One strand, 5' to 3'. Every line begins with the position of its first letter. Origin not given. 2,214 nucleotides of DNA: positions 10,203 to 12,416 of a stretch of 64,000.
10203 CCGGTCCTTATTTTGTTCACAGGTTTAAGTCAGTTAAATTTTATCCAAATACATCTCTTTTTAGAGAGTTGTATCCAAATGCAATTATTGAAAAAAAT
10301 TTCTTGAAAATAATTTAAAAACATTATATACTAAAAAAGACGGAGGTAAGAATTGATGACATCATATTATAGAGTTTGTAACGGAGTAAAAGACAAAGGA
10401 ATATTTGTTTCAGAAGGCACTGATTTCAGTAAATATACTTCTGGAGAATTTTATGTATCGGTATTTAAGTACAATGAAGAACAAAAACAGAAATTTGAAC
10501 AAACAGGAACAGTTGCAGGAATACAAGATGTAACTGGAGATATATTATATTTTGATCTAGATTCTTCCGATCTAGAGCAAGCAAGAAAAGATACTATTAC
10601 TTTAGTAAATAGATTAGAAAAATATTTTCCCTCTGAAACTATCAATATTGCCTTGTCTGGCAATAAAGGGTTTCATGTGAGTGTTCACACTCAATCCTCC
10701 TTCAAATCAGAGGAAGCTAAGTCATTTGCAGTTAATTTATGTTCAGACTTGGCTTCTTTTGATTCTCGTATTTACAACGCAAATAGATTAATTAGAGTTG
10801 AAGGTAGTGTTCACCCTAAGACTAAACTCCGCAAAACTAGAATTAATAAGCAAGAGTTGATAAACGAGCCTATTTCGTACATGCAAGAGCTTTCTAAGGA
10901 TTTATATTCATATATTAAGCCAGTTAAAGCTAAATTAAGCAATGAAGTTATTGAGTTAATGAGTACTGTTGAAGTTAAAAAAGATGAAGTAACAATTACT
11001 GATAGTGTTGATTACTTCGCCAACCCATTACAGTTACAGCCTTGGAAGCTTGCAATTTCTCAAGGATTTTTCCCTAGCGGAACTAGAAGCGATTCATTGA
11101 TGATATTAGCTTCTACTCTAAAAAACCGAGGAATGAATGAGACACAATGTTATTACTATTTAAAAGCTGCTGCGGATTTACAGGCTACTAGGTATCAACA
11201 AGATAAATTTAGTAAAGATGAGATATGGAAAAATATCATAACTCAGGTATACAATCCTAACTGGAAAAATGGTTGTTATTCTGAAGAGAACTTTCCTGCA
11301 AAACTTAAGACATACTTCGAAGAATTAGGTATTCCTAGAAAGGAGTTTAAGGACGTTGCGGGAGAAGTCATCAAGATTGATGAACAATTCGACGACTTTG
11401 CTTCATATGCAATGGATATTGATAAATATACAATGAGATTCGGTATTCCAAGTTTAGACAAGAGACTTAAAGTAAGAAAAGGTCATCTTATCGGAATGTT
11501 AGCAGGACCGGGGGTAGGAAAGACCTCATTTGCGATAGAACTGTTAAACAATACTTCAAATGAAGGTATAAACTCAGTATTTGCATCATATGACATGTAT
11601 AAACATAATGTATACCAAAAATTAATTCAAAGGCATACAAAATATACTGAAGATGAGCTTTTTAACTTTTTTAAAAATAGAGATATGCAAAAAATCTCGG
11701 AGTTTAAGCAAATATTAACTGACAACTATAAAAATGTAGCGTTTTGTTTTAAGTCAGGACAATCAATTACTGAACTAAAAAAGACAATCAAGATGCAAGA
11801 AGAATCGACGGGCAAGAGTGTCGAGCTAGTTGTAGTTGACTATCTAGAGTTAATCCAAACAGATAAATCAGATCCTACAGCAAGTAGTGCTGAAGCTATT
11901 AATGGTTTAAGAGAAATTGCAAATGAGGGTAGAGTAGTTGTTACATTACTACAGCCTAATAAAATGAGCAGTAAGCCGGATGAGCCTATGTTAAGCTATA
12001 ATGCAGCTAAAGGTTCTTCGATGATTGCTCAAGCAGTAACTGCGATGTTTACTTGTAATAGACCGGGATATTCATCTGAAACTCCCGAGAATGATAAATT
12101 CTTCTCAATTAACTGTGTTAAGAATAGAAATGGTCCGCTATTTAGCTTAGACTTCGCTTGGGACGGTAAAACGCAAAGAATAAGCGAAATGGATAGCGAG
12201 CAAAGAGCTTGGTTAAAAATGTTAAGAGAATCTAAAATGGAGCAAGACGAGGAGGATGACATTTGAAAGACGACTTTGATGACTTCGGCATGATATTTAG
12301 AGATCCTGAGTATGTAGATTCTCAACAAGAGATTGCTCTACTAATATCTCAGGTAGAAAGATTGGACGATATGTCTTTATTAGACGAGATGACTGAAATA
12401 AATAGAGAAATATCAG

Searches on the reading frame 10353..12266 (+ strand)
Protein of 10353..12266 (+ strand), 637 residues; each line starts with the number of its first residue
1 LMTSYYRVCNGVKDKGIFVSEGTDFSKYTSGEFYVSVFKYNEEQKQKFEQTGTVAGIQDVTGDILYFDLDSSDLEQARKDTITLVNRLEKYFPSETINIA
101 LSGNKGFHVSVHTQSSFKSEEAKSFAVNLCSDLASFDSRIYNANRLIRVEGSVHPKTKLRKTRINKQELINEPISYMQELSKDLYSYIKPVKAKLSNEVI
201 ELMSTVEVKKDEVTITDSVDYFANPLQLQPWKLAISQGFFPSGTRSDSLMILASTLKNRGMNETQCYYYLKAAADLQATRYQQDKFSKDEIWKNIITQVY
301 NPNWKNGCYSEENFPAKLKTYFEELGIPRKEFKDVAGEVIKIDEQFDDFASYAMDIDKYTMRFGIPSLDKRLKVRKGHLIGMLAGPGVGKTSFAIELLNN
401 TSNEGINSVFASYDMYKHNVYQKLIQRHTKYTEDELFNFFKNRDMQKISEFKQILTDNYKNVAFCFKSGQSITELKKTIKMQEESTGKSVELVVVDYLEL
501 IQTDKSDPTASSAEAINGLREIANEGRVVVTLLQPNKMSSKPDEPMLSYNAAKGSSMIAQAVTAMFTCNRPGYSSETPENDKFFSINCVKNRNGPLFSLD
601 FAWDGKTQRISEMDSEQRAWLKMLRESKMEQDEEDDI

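Call 74: search_protein_families(library=pfam, proteins=[window:10353-12266:+], max_evalue=0.1)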
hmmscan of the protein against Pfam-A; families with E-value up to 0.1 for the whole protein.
window:10353-12266:+ (637 aa): 5 families
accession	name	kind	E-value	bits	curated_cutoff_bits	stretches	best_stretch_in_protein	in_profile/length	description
PF03796.21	DnaB_C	-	3.3e-24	86.1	27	1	363-611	4-254/255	DnaB-like helicase C terminal domain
PF21686.3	LigD_Prim-Pol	-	0.0013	18.8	27.4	1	62-143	100-182/254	LigD, primase-polymerase domain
PF01896.25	DNA_primase_S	-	0.0087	16.9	26.8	0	67-126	1-75/163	DNA primase small subunit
PF01695.23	IstB_IS21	-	0.022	14.7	24.1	0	380-413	95-128/238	IstB-like ATP binding protein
PF00006.31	ATP-synt_ab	-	0.095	12.8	29.5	0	364-415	1-51/213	ATP synthase alpha/beta family, nucleotide-binding domain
